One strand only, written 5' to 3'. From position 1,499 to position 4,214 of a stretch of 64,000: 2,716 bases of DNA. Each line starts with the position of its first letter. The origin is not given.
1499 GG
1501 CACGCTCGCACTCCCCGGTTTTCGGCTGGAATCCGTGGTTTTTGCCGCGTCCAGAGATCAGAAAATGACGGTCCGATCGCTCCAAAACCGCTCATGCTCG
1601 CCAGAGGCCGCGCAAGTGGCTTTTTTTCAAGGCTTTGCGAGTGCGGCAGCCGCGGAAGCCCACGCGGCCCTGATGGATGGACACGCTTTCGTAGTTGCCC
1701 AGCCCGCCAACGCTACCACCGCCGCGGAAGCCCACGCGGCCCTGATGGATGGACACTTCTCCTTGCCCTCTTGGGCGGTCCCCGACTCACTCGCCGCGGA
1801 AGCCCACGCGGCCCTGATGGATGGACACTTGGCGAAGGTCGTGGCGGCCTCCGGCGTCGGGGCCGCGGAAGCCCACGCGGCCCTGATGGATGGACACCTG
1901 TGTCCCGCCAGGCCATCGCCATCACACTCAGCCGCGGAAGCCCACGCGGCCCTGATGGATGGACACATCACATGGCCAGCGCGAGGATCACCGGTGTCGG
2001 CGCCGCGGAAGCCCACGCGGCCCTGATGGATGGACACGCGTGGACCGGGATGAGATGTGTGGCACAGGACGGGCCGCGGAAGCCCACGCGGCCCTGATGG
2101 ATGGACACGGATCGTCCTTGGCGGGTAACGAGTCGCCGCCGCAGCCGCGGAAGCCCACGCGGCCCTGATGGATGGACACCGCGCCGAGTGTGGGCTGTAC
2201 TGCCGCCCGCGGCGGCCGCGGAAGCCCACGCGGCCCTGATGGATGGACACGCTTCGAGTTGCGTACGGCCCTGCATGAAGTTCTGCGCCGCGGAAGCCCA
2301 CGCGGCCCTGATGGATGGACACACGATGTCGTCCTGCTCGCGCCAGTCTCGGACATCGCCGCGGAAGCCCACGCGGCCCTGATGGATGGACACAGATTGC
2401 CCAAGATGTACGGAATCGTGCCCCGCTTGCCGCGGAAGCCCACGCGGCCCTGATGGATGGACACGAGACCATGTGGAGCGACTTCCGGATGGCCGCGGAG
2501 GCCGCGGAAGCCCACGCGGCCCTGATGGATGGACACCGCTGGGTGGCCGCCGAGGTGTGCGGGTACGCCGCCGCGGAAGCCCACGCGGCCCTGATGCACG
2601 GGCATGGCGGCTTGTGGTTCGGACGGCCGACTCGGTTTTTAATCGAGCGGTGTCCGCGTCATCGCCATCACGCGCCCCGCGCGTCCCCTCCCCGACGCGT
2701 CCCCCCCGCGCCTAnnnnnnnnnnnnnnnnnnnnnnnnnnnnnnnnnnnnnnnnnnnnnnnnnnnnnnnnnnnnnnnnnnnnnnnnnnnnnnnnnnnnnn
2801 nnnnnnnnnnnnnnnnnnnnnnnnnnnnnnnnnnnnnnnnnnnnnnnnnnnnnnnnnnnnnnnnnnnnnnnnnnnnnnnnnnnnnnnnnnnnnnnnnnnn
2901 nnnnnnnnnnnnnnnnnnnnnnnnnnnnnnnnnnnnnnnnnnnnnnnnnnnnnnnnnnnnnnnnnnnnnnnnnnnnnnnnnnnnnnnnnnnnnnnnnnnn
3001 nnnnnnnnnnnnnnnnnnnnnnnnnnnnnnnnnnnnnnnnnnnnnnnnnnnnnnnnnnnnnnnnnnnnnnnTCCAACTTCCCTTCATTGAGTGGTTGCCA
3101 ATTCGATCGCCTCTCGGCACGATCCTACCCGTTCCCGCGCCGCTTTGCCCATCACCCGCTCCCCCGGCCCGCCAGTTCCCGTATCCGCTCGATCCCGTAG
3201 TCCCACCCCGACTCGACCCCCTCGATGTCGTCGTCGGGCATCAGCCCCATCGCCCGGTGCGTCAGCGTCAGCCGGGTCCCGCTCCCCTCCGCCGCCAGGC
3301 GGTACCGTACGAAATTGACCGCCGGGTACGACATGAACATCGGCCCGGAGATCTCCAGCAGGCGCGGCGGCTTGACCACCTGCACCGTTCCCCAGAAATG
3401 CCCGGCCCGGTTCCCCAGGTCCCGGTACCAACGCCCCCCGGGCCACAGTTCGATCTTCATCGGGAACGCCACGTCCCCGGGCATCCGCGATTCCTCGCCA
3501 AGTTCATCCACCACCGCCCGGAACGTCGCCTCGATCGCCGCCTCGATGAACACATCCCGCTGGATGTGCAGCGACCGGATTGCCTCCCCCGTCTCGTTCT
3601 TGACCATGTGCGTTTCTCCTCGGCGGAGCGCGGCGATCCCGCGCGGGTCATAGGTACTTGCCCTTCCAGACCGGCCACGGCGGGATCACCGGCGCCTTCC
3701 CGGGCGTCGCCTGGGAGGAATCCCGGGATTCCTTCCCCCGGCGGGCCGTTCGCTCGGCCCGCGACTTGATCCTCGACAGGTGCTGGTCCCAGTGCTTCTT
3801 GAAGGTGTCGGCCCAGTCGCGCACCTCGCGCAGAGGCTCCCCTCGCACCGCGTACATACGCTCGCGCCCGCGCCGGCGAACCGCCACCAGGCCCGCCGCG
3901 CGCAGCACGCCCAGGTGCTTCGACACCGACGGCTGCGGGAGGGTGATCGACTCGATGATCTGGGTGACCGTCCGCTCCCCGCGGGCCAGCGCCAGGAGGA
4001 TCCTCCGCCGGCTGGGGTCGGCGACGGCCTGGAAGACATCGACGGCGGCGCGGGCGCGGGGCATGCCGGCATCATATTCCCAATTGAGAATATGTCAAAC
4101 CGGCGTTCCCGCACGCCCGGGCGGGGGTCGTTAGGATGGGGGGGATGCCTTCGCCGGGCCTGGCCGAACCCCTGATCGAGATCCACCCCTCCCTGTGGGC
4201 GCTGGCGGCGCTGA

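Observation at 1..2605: Edge-truncated type V-B-like locus in which cas12b abuts a 13-spacer array with no adaptation genes downstream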

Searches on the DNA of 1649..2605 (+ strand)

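Call 43: search_dna_similar(query=window:1649-2605:+, collection=phages, mode=distant, max_evalue=1)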
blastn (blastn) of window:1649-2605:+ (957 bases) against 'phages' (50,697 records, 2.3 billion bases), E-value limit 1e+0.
Records with a match: 17; places in all: 17; records where one place covers at least 80% of the query: 0.
Best place of each record, by identity: >=99% 1; 90-95% 6; 80-90% 10.
By first word of the organism name: Mycobacterium 6; Erwinia 6; Haloarcula 2; Streptomyces 1; Gordonia 1; Arthrobacter 1.
By host as written in the record: Erwinia amylovora 6; Mycobacterium smegmatis mc2155 2; Haloarcula hispanica ATCC 33960 2; Mycobacterium smegmatis mc2 155 2; Mycobacterium smegmatis mc#155 2; Streptomyces griseus ATCC 10137 1; Gordonia terrae 3612 1; Arthrobacter globiformis B-2979 1.
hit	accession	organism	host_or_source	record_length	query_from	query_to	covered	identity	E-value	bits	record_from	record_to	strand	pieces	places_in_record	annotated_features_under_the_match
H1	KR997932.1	Mycobacterium phage Godines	Mycobacterium smegmatis mc2155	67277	194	237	5%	81.8%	8e-2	45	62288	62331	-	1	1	hypothetical protein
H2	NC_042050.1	Mycobacterium phage Godines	Mycobacterium smegmatis mc2155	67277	194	237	5%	81.8%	8e-2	45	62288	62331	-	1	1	hypothetical protein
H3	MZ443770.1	Erwinia phage pEa_SNUABM_3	Erwinia amylovora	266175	872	908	4%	83.8%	1e+0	41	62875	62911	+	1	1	hypothetical protein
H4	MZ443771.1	Erwinia phage pEa_SNUABM_20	Erwinia amylovora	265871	872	908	4%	83.8%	1e+0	41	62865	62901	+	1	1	hypothetical protein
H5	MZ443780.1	Erwinia phage pEa_SNUABM_40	Erwinia amylovora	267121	872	908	4%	83.8%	1e+0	41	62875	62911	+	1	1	hypothetical protein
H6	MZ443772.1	Erwinia phage pEa_SNUABM_23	Erwinia amylovora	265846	872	908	4%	83.8%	1e+0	41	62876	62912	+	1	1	hypothetical protein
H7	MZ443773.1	Erwinia phage pEa_SNUABM_31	Erwinia amylovora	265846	872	908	4%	83.8%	1e+0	41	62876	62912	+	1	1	hypothetical protein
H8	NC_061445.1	Erwinia phage pEa_SNUABM_3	Erwinia amylovora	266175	872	908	4%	83.8%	1e+0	41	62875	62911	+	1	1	hypothetical protein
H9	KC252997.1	Haloarcula hispanica virus PH1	Haloarcula hispanica ATCC 33960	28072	183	218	4%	85.0%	1e+0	41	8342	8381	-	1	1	hypothetical protein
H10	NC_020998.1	Haloarcula hispanica virus PH1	Haloarcula hispanica ATCC 33960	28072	183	218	4%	85.0%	1e+0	41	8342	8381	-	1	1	hypothetical protein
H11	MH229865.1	Streptomyces phage LazerLemon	Streptomyces griseus ATCC 10137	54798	187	217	3%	90.3%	3e-1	44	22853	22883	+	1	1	27: minor tail protein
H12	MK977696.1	Gordonia phage SCentae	Gordonia terrae 3612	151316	676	704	3%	93.3%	3e-1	43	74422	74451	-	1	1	118: tape measure protein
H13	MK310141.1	Mycobacterium phage Fenn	Mycobacterium smegmatis mc2 155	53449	471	500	3%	90.0%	1e+0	42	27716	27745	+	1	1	33: D-Ala-D-Ala carboxypeptidase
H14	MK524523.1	Mycobacterium phage Naira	Mycobacterium smegmatis mc2 155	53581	471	500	3%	90.0%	1e+0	42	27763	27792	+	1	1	33: minor tail protein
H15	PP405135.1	Mycobacterium phage Squee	Mycobacterium smegmatis mc#155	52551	471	500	3%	90.0%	1e+0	42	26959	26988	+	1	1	33: minor tail protein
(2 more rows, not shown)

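Call 44: search_dna_similar(query=window:1649-2605:+, collection=plasmids, mode=distant, max_evalue=1)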
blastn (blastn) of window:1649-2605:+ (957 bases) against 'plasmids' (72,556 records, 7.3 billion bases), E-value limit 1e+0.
Records with a match: 19; places in all: 19; records where one place covers at least 80% of the query: 0.
Best place of each record, by identity: 95-99% 1; 90-95% 12; 80-90% 5; 60-80% 1.
By first word of the organism name: Rahnella 9; Pantoea 2; Streptomyces 2; Azospirillum 2; Tistrella 1; Rhodococcus 1; Sinorhizobium 1; Cellulosimicrobium 1.
By predicted mobility (MOB-suite, as given by PLSDB): non-mobilizable 17; conjugative 1; mobilizable 1.
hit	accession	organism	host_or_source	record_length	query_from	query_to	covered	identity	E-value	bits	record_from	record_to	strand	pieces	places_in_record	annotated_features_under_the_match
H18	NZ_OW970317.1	Pantoea agglomerans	Olive knot caused by Pseudomonas ...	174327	771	824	6%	77.8%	9e-1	43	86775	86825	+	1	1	traB: F-type conjugal transfer pilus assembly protein TraB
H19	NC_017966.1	Tistrella mobilis KA081020-065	-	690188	490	540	5%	80.4%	2e-2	48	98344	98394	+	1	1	FAD-binding oxidoreductase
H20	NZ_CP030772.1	Streptomyces sp. YIM 121038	pure culture,soil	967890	230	278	5%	81.6%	7e-2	47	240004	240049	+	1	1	phage tail protein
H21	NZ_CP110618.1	Rhodococcus antarcticus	whole organism,T5 medium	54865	183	220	4%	84.2%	9e-1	43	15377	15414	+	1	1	hypothetical protein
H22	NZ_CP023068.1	Sinorhizobium sojae CCBAU 05684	G.max,nodule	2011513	294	328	4%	91.4%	9e-1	44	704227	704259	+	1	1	record has no annotation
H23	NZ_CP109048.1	Streptomyces sp. NBC_00637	-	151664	196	231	4%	86.1%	9e-1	44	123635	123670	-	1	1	TetR/AcrR family transcriptional regulator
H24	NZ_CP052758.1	Cellulosimicrobium protaetiae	wax moth,wax moth larvae ...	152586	896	931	4%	84.6%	9e-1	43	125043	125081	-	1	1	ParA family protein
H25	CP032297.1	Rahnella aquatilis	Sakura tree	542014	372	402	3%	90.3%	9e-1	44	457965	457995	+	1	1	transcriptional regulator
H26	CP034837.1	Rahnella aquatilis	Food spoilage microflora,food/cold ...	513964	372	402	3%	90.3%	9e-1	44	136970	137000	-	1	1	helix-turn-helix transcriptional regulator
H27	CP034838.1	Rahnella aquatilis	Food spoilage microflora,food/cold ...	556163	372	402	3%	90.3%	9e-1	44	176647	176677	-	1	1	helix-turn-helix transcriptional regulator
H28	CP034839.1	Rahnella aquatilis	Food spoilage microflora,food/cold ...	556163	372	402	3%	90.3%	9e-1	44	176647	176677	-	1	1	helix-turn-helix transcriptional regulator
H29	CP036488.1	Rahnella aquatilis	cell culture,Rice-wheat rotation soil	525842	372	402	3%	90.3%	9e-1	44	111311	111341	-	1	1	transcriptional regulator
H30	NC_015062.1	Rahnella aceris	-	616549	372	402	3%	90.3%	9e-1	44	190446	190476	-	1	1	helix-turn-helix transcriptional regulator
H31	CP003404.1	Rahnella aquatilis HX2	-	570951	372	402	3%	90.3%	9e-1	44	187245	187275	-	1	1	ArsR family transcriptional regulator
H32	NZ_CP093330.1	Rahnella aceris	whole organism,grassland soil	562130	372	402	3%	90.3%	9e-1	44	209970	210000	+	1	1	helix-turn-helix transcriptional regulator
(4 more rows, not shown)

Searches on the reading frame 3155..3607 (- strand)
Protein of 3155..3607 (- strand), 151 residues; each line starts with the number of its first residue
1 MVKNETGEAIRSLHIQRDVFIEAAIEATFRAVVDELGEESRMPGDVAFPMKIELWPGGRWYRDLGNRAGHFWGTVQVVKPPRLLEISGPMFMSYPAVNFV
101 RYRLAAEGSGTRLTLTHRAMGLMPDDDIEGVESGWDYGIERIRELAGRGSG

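Call 75: search_protein_families(library=padloc, proteins=[window:3155-3607:-], max_evalue=0.01)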
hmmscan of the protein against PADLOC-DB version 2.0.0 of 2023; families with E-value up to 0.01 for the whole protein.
window:3155-3607:- (151 aa): 0 families

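Call 76: search_protein_families(library=pfam, proteins=[window:3155-3607:-], max_evalue=0.01)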
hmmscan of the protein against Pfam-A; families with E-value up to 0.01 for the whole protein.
window:3155-3607:- (151 aa): 1 family
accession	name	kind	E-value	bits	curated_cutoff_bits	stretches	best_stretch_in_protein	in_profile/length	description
PF08327.17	AHSA1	-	5.5e-07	30.3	22.1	1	50-146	26-124/125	Activator of Hsp90 ATPase homolog 1-like protein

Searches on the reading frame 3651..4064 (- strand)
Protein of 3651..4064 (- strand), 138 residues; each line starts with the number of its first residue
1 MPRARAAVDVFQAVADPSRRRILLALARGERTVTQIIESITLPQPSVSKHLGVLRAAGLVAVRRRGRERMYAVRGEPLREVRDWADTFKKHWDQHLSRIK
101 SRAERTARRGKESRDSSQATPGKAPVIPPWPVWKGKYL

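Call 75: search_protein_families(library=padloc, proteins=[window:3651-4064:-], max_evalue=0.01)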
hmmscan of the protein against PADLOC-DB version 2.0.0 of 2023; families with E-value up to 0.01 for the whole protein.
window:3651-4064:- (138 aa): 13 families
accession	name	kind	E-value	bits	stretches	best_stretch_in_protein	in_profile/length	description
PDLC01720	Csa3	-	2.8e-18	64.5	1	4-87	12-101/118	Csa3_1_CAS-I-II-III-IV-V-VI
PDLC01438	Csa3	-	1.6e-16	59.2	1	6-118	137-247/305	"CAS-I,CAS-II,CAS-III,CAS-IV,CAS-V,CAS-VI; associated_signaling"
PDLC01858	CARF3--CARF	-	1.8e-05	22.7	1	15-67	142-194/204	-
PDLC01848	CARF3--CARF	-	4.6e-05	21.2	1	13-64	133-183/197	-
PDLC01875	CARF3--CARF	-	4.9e-05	21.2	1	13-73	143-203/219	-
PDLC01268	CasR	-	0.00035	18.6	1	20-66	127-173/179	"CAS-I,CAS-II,CAS-III,CAS-IV,CAS-V,CAS-VI; associated_signaling"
PDLC04368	PDC-M05A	-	0.00093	17.1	1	18-72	14-71/201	-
PDLC04370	PDC-M05A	-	0.0012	16.8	1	24-72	24-72/194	-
PDLC01867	CARF3--CARF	-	0.0012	16.8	1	19-71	145-197/200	-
PDLC01434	CasR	-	0.0014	16.5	1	18-68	129-179/191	"CAS-I,CAS-II,CAS-III,CAS-IV,CAS-V,CAS-VI; associated_signaling"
PDLC01866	CARF3--CARF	-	0.0028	15.6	1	19-72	141-195/207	-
PDLC01857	CARF3--CARF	-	0.003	15.2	1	18-73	132-185/201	-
PDLC01044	Csa3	-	0.0064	14.4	1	16-65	135-183/194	Type I-A associated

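Call 76: search_protein_families(library=pfam, proteins=[window:3651-4064:-], max_evalue=0.01)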
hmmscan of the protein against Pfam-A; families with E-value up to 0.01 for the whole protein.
window:3651-4064:- (138 aa): 6 families
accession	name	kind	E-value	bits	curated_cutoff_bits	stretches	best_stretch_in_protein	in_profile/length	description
PF01022.26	HTH_5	-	1.9e-14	53.7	22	1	16-61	1-46/47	Bacterial regulatory protein, arsR family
PF12840.13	HTH_20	-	2.2e-12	47.2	27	1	15-63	2-51/51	Helix-turn-helix domain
PF12802.13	MarR_2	-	2.1e-07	31.4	27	1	18-65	6-55/61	MarR family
PF01978.25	TrmB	-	4.5e-05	23.7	25.6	1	26-73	18-65/68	Sugar-specific transcriptional regulator TrmB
PF09339.16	HTH_IclR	-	0.00023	21.3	22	1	21-61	7-49/52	IclR helix-turn-helix domain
PF24270.1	HTH_Cmi2_C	-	0.0082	16.8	27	0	21-64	79-122/125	Cmi2, C-terminal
